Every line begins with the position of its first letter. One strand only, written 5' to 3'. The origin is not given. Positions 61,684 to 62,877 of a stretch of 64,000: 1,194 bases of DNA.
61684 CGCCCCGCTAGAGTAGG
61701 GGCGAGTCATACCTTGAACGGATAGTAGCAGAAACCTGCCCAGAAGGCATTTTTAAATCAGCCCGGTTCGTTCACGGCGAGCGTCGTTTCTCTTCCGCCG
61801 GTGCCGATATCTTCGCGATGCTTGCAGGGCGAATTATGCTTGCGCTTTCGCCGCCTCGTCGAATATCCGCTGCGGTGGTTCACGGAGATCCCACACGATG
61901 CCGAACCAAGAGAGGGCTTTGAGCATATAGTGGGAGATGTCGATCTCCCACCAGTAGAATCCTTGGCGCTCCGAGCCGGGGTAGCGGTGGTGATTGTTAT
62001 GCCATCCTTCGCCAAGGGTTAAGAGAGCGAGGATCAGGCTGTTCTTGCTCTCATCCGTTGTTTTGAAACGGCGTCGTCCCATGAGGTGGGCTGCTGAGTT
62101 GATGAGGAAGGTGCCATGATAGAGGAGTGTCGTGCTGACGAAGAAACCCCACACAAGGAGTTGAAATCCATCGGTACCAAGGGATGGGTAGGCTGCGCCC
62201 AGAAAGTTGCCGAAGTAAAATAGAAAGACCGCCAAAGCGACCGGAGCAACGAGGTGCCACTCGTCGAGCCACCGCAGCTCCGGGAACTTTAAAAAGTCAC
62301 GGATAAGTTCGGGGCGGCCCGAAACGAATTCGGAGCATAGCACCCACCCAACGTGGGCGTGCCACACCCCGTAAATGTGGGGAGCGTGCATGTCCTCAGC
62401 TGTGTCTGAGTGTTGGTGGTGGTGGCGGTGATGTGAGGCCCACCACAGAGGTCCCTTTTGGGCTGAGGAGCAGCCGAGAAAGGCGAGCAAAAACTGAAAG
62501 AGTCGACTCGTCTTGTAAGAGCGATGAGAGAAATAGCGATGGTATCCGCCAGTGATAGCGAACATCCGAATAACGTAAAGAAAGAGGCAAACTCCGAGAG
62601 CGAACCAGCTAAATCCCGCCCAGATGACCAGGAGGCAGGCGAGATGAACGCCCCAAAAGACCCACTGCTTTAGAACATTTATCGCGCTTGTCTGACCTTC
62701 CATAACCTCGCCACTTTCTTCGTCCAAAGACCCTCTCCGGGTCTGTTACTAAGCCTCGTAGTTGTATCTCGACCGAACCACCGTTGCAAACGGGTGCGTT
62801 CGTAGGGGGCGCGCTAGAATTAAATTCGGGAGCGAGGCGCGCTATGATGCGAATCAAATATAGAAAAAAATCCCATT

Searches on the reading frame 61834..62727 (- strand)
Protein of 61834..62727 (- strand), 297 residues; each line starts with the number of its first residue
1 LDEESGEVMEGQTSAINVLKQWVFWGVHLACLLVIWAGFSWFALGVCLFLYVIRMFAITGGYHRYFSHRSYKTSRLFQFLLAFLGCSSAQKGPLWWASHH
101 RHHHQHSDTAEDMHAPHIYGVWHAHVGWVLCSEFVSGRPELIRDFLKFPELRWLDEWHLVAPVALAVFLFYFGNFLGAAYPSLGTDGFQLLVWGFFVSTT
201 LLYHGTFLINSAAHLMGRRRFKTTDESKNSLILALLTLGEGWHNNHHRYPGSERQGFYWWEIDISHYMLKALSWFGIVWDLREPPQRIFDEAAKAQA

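Call 62: search_protein_families(library=pfam, proteins=[window:61834-62727:-], max_evalue=0.001)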
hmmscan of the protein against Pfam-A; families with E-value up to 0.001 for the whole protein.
window:61834-62727:- (297 aa): 1 family
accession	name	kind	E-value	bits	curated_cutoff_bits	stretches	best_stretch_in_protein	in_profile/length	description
PF00487.30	FA_desaturase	-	3.4e-19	70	29.7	1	40-269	2-238/253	Fatty acid desaturase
